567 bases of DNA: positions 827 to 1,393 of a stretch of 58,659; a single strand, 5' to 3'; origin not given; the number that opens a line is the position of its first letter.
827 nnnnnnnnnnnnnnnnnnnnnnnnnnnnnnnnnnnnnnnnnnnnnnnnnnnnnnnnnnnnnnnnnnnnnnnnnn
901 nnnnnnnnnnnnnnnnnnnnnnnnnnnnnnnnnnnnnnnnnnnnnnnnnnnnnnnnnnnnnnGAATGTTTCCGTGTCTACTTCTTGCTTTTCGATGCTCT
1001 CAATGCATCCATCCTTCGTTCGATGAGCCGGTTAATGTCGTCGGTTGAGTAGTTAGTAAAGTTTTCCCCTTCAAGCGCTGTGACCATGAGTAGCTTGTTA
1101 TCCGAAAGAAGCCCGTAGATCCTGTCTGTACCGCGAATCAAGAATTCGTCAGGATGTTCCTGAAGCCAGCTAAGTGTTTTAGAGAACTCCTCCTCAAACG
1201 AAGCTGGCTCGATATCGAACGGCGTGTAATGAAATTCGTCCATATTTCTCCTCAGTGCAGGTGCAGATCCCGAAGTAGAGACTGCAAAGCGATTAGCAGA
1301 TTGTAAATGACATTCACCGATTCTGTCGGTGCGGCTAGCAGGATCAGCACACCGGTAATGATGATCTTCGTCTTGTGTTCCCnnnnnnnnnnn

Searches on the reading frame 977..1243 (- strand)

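Call 47: search_protein_families(library=pfam, proteins=[window:977-1243:-], max_evalue=0.05)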
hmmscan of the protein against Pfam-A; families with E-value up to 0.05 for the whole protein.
window:977-1243:- (88 aa): 1 family
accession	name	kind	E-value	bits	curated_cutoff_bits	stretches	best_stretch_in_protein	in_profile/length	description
PF12163.13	HobA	-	0.0025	17.8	27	1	21-77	16-72/180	DNA replication regulator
